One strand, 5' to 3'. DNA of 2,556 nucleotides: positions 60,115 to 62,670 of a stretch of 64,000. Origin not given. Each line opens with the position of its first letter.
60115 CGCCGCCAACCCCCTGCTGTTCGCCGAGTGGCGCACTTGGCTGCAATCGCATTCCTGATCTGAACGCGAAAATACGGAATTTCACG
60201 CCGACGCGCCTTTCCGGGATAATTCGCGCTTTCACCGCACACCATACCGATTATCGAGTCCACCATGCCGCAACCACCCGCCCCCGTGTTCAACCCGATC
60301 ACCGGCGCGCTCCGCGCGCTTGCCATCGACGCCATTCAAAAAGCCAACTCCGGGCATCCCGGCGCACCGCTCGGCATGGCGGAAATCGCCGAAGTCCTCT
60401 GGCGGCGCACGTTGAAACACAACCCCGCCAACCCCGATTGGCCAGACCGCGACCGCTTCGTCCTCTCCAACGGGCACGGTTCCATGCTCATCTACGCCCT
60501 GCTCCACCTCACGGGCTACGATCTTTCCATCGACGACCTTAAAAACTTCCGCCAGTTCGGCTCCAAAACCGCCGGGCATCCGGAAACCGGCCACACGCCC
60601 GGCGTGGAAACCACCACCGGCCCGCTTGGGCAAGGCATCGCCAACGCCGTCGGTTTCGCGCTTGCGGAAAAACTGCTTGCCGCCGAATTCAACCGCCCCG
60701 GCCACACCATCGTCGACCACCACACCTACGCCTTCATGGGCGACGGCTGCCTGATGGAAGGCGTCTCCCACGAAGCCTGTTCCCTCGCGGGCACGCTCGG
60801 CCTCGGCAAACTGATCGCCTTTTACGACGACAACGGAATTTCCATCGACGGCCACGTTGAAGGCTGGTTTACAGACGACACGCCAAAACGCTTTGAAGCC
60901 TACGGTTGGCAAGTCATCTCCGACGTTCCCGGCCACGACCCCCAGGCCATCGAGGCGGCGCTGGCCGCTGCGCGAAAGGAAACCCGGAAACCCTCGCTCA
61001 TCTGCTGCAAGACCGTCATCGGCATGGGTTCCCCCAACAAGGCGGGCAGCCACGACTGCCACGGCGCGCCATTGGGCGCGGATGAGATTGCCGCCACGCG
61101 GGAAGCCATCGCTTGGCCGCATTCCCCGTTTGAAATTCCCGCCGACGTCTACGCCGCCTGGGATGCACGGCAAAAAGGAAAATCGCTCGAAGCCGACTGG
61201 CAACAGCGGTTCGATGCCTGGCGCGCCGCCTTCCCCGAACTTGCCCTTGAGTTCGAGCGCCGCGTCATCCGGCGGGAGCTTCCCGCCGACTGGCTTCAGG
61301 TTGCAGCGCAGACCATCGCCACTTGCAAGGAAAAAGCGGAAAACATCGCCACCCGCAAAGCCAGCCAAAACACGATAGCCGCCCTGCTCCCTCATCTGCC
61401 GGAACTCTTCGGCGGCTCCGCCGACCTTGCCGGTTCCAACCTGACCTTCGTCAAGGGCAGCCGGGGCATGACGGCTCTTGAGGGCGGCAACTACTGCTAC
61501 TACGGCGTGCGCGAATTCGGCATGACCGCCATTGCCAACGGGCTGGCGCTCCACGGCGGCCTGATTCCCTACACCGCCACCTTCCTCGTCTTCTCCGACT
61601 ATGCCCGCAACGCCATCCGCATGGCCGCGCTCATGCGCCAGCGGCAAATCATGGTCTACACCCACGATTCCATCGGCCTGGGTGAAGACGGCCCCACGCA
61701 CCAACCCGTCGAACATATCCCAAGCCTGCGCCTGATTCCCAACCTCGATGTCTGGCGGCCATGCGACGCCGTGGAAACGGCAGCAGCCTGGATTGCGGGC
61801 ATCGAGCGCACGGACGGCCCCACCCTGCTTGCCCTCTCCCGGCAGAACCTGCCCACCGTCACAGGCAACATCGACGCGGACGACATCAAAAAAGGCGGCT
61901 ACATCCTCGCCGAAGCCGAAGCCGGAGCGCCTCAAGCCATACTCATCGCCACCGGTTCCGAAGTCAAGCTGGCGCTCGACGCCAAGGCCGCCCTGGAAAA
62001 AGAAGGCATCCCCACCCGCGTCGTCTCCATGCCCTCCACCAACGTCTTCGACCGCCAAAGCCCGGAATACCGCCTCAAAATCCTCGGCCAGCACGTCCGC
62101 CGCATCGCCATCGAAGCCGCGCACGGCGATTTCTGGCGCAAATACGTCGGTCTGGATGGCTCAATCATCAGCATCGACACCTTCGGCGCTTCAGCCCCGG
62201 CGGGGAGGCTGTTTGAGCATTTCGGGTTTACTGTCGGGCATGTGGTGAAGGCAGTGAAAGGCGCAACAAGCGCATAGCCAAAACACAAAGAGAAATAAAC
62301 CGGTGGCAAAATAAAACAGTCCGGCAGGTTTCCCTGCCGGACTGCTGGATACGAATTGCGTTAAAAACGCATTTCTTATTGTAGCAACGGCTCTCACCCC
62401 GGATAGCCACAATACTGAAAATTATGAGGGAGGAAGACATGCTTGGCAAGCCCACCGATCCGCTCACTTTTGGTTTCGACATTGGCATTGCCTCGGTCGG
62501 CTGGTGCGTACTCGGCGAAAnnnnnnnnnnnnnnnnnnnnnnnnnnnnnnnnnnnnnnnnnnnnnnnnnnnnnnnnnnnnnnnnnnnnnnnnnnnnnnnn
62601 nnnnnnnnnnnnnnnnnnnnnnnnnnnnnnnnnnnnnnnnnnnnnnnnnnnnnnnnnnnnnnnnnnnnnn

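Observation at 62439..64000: Type II-C cas9 hidden at the window edge, absent from the supplied ORF track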

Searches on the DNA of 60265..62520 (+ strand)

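Call 22: search_rna_families(source=window, start=62200, end=62520, threshold=evalue, max_evalue=10, show_alignments=3)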
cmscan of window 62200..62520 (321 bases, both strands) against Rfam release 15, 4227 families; matches with E-value up to 10: 4.
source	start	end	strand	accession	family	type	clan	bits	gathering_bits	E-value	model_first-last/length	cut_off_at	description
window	62311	62350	+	RF02067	STnc310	Gene; sRNA;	-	16.3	40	1.4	1-61/61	no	Salmonella enterica sRNA STnc310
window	62304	62391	+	RF00063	SscA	Gene;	-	16.3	60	3.6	1-96/96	no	SscA RNA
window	62428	62477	-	RF01973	H19_2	Gene; lncRNA;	-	13.2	50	0.52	34-69/69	no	H19 conserved region 2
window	62253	62342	+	RF00195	RsmY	Gene; sRNA;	CL00106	12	57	1.1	1-121/121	no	RsmY RNA family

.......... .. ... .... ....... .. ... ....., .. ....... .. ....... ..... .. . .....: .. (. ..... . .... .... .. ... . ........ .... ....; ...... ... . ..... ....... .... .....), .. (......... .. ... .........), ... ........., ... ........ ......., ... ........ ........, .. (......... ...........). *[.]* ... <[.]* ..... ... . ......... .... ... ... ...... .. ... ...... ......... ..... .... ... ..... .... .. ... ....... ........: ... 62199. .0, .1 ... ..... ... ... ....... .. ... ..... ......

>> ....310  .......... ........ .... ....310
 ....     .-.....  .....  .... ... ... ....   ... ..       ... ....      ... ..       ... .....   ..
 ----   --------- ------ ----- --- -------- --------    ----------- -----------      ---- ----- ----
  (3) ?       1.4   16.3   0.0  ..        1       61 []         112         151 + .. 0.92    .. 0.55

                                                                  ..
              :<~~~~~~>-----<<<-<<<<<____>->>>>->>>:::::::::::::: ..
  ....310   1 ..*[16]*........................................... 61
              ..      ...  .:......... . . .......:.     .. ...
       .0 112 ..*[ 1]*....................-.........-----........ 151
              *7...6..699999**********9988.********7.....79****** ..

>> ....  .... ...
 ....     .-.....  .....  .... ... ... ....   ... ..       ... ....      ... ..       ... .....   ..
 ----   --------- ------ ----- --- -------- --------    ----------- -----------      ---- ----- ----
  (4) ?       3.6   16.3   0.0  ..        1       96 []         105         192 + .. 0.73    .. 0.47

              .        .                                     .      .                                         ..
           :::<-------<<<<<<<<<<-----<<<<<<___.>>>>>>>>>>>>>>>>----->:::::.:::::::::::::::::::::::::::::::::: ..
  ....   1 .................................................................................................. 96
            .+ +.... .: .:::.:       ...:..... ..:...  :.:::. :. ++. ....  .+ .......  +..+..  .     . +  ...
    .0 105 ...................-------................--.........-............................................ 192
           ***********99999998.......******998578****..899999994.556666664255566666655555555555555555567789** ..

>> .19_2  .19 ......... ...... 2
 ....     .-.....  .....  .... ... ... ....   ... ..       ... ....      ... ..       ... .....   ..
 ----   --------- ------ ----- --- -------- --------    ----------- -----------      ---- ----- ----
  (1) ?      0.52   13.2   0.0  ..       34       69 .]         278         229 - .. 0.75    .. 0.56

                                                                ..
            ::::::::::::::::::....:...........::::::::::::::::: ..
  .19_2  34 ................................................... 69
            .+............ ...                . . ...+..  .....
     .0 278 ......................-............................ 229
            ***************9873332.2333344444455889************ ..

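Call 41: search_dna_similar(query=L057:16408-16545:+, collection=plasmids, mode=distant, max_rows=8)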
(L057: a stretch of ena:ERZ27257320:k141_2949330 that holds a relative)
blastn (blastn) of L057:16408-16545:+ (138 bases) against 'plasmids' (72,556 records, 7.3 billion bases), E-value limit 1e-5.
Records with a match: 124; places in all: 158; records where one place covers at least 80% of the query: 123.
Best place of each record, by identity: 60-80% 124.
By first word of the organism name: Pseudomonas 78; Klebsiella 10; uncultured 6; Variovorax 4; Enterobacter 4; Polaromonas 3; Methylibium 2; Stenotrophomonas 2; Aeromonas 2; Stutzerimonas 2; and 11 more.
By predicted mobility (MOB-suite, as given by PLSDB): conjugative 71; non-mobilizable 41; mobilizable 12.
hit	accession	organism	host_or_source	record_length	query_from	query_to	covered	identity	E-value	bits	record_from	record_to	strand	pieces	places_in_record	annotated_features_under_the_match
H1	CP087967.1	Polaromonas sp. P1-6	cell culture,cave ground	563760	5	135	95%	77.3%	5e-18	97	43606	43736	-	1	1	ISAzo13 family transposase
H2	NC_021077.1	Comamonas sp. 7D-2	contaminated soil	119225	1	130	94%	77.9%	2e-18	100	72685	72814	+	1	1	istA: IS21 family transposase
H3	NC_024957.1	Methylibium sp. T29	water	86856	1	133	96%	75.2%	4e-13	82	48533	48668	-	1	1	istA: IS21 family transposase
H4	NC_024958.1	Methylibium sp. T29-B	water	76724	1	133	96%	75.2%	4e-13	82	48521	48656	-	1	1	istA: IS21 family transposase | H-NS histone family protein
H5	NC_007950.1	Polaromonas sp. JS666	-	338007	5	131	92%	76.5%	3e-14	85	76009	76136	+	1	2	istA: IS21 family transposase | hypothetical protein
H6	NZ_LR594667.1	Variovorax sp. SRS16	linuron-contaminated soil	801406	1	130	94%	74.6%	4e-13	81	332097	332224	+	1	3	istA: IS21 family transposase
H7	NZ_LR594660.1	Variovorax sp. PBL-H6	linuron-contaminated soil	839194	1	130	94%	74.6%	4e-13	81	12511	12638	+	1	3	istA: IS21 family transposase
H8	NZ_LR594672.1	Variovorax sp. PBL-E5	linuron-contaminated soil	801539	1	130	94%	74.6%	4e-13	81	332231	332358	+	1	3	istA: IS21 family transposase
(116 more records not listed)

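Call 54: get_annotated_region(hit=H2, flank=3200)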
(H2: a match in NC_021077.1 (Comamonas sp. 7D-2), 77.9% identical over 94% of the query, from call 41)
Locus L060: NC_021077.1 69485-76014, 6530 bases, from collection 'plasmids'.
description: Comamonas sp. 7D-2 plasmid pBHB, complete sequence
organism: Comamonas sp. 7D-2 (NCBI taxid 1232667)
taxonomy: Bacteria; Pseudomonadota; Betaproteobacteria; Burkholderiales; Comamonadaceae; Comamonas; Comamonas sp. 7D-2
host: -; source: contaminated soil; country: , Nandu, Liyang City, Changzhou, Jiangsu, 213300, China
typing (MOB-suite, as given by PLSDB): conjugative; replicon IncP; relaxase MOBP; mating-pair formation MPF_T
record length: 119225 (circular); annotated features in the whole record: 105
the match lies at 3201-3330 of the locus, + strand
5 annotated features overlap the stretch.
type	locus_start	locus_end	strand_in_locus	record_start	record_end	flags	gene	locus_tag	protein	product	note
CDS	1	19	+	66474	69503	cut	-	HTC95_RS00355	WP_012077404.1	Tn3 family transposase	-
CDS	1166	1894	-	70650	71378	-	-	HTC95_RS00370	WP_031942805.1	class I SAM-dependent methyltransferase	-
CDS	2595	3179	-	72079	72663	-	-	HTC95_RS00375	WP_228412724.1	metallophosphoesterase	-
CDS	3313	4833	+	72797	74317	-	istA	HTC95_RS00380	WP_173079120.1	IS21 family transposase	-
CDS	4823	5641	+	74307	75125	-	istB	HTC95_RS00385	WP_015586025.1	IS21-like element helper ATPase IstB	-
